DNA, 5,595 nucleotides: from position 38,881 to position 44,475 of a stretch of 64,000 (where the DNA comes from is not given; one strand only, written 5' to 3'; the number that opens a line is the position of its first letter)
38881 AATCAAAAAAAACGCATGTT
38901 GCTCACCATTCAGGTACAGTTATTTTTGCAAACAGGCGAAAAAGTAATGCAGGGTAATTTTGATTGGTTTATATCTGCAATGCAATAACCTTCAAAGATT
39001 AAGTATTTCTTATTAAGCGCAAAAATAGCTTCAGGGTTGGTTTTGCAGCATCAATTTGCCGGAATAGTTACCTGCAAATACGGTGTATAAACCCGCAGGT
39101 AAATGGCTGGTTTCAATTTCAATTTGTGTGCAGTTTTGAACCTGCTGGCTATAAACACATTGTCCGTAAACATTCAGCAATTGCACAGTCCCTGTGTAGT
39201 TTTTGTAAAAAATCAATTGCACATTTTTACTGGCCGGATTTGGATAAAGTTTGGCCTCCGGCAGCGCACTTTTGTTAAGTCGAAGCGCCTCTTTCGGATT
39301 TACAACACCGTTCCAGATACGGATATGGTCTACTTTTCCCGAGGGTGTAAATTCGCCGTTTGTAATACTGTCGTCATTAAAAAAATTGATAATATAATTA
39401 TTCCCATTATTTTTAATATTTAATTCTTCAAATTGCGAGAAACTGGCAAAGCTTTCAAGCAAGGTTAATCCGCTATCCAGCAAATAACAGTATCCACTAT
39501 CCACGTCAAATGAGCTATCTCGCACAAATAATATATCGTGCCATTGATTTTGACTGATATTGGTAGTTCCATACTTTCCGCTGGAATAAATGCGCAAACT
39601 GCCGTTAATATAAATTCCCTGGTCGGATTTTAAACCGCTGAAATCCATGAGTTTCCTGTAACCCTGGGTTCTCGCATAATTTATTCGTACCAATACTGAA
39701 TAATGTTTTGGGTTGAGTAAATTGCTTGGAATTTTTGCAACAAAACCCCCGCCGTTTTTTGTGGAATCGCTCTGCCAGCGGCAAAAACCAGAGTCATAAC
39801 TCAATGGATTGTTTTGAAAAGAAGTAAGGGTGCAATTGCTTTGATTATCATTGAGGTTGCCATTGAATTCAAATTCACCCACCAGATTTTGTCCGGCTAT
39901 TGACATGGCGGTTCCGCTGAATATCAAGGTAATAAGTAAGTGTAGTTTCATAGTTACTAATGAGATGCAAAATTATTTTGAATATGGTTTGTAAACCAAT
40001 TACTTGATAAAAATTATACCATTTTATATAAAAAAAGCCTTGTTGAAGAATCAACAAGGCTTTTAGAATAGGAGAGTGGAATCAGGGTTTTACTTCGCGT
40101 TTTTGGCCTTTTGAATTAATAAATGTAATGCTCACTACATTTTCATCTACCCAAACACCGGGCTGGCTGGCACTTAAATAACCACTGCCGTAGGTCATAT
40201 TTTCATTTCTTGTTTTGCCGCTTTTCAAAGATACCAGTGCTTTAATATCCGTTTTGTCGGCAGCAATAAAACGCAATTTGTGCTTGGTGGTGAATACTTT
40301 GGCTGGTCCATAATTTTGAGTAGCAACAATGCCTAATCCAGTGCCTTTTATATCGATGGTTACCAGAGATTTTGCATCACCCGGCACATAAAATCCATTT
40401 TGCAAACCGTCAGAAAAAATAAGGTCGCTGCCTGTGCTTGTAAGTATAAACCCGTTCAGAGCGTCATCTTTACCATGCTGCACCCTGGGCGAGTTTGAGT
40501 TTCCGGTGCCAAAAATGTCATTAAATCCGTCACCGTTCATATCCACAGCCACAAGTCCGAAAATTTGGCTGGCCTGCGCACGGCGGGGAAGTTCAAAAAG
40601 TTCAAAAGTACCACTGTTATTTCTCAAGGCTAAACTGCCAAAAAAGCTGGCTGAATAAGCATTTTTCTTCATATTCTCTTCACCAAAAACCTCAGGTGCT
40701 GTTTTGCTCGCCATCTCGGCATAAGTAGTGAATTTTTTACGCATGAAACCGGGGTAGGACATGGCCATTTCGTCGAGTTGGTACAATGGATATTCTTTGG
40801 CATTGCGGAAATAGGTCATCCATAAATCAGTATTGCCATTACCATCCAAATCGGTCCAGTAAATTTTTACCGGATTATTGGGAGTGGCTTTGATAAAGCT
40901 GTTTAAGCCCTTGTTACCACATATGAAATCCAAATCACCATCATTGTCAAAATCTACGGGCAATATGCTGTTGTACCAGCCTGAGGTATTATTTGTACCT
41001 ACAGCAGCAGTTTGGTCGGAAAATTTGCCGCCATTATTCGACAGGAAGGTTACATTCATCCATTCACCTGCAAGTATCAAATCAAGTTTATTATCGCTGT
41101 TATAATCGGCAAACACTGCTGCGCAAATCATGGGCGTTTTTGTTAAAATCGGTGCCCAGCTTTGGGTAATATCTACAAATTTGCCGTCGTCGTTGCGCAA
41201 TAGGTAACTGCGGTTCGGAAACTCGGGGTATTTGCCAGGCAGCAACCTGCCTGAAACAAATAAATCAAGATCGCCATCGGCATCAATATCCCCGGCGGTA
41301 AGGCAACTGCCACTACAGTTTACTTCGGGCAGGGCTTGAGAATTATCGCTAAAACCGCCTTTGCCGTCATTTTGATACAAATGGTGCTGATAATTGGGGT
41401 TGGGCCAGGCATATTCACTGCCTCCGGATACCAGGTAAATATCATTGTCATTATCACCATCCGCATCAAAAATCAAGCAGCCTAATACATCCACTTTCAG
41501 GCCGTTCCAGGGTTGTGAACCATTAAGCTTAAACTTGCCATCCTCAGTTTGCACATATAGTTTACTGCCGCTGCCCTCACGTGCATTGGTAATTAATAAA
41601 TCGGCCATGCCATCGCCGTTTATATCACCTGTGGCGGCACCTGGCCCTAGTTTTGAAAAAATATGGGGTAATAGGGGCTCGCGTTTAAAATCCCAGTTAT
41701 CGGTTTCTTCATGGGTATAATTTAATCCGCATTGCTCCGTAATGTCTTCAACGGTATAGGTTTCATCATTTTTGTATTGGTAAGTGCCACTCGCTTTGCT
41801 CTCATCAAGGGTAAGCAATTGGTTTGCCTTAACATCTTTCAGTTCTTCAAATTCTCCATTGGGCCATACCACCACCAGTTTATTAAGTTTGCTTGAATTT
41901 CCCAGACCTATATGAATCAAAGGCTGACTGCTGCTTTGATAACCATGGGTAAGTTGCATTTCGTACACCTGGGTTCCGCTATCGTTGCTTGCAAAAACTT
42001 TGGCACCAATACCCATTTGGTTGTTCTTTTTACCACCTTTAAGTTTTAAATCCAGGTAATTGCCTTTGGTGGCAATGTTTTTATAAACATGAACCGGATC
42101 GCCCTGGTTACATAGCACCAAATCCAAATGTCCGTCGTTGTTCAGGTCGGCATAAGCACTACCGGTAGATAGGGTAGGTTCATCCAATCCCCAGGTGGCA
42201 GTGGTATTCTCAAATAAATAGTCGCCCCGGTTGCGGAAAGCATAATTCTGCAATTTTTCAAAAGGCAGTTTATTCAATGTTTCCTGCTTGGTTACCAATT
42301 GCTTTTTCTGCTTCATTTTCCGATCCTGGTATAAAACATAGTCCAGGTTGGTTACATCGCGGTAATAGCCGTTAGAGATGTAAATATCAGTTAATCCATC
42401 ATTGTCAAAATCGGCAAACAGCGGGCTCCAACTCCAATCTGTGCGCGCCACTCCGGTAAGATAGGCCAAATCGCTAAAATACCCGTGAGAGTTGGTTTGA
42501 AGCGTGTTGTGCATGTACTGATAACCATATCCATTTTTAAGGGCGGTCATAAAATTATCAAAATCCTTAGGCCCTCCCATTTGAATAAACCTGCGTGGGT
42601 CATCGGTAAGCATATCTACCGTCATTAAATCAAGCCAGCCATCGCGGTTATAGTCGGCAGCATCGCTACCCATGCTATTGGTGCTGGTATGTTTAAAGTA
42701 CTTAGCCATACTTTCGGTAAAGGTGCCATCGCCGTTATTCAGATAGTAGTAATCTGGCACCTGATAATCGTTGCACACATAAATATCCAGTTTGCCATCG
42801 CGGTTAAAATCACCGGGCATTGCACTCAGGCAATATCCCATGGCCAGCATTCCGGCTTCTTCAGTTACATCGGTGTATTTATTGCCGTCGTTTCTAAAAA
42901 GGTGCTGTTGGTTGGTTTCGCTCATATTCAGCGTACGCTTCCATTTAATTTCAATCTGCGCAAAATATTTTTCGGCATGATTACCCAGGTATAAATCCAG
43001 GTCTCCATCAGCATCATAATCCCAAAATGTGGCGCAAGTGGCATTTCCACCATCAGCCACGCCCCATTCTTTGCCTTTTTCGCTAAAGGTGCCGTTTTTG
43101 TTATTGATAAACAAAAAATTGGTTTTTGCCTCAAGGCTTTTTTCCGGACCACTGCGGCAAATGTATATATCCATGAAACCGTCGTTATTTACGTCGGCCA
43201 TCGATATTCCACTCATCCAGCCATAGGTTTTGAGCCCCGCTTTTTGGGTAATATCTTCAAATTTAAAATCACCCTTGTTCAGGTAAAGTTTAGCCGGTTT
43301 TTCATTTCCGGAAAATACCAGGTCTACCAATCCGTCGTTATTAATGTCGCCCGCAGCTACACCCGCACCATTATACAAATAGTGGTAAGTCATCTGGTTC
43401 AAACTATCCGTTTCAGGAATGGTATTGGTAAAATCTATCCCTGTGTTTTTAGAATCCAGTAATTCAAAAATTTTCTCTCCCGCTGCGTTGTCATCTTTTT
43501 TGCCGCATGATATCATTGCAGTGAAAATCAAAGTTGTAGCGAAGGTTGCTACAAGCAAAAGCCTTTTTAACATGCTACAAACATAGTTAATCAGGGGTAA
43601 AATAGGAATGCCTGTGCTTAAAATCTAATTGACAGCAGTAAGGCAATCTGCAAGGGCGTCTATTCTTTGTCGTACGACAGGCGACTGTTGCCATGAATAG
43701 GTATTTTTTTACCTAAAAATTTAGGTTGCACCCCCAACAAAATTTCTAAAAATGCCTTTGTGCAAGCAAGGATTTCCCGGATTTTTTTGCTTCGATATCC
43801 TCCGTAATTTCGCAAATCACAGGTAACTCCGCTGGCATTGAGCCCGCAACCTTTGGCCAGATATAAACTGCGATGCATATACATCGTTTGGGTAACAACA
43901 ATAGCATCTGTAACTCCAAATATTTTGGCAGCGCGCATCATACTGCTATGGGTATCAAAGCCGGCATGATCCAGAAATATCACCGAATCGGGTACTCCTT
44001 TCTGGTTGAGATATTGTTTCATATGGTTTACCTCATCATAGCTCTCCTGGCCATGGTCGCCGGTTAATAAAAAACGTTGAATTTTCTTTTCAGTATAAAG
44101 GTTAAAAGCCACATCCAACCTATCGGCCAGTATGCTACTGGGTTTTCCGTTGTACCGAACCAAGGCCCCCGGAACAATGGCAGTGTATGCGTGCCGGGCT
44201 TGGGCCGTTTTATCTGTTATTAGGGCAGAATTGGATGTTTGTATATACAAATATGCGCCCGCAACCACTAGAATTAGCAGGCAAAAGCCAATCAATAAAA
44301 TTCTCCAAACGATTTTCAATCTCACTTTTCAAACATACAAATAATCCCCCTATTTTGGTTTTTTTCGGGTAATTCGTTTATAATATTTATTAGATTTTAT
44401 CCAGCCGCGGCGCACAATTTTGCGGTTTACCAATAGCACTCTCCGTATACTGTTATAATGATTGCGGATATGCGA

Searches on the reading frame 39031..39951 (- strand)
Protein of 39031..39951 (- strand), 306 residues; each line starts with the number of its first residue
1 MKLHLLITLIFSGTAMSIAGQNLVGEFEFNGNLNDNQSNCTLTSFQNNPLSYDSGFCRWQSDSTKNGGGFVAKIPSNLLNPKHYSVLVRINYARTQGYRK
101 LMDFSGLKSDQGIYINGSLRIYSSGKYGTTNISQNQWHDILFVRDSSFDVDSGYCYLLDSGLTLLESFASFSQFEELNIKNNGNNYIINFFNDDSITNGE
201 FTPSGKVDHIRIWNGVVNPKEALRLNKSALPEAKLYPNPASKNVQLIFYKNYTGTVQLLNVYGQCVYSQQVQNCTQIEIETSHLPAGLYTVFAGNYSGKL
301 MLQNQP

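Call 67: search_protein_families(library=pfam, proteins=[window:39031-39951:-], max_evalue=0.00001)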
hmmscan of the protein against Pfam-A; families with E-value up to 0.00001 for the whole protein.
window:39031-39951:- (306 aa): 1 family
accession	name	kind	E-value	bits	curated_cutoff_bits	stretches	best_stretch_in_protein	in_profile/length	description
PF18962.6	Por_Secre_tail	-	1.4e-09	38.5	27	1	235-293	1-62/75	Secretion system C-terminal sorting domain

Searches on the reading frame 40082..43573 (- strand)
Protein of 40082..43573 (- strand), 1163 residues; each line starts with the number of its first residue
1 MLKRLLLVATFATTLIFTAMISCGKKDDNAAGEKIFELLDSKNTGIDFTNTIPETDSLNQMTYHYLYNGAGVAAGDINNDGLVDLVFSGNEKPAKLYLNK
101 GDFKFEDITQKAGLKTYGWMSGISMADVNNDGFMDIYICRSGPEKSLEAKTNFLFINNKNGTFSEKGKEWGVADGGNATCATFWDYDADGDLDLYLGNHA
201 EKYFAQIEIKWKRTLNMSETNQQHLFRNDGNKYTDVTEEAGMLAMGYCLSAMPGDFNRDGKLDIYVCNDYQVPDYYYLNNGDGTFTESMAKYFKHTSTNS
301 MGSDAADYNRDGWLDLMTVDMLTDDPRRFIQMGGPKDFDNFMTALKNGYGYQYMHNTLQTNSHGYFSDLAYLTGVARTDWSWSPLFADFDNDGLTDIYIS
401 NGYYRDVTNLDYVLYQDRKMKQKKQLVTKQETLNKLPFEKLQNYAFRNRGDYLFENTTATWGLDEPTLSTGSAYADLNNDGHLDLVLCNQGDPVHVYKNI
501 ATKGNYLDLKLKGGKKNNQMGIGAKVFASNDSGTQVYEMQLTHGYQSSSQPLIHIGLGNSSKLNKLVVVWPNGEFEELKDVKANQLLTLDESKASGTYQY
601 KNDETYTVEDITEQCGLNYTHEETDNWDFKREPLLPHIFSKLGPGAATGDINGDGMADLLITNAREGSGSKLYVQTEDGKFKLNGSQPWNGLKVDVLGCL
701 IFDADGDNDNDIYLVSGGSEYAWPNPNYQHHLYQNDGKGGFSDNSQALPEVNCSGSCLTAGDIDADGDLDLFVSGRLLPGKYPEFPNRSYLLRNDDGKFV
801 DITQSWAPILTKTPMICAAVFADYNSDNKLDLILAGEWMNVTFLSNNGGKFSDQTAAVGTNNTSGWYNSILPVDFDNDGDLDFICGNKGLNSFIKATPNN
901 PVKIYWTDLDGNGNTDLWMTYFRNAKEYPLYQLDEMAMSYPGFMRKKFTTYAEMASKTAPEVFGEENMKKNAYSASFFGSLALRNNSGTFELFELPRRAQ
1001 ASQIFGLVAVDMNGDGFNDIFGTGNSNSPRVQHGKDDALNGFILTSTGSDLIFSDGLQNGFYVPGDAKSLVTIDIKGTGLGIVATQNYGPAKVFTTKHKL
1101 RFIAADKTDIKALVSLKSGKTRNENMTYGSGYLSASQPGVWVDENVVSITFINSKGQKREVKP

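Call 67: search_protein_families(library=pfam, proteins=[window:40082-43573:-], max_evalue=0.00001)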
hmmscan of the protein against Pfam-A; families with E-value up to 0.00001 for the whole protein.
window:40082-43573:- (1163 aa): 3 families
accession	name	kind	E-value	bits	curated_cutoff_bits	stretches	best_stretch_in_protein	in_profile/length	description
PF13517.12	FG-GAP_3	-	1.1e-83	276.2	26.9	6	76-138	1-61/61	FG-GAP-like repeat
PF01839.29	FG-GAP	-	9.2e-27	92.9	22.1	0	643-672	2-34/37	FG-GAP repeat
PF07593.17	UnbV_ASPIC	-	2.2e-20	72.7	23.4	1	521-588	1-68/68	ASPIC and UnbV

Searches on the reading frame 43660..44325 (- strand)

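Call 67: search_protein_families(library=pfam, proteins=[window:43660-44325:-], max_evalue=0.00001)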
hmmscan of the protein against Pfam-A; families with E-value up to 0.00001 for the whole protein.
window:43660-44325:- (221 aa): 1 family
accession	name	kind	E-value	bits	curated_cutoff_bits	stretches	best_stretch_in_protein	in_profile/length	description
PF02698.23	DUF218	-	2.4e-19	70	27.6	1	49-164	3-105/133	DUF218 domain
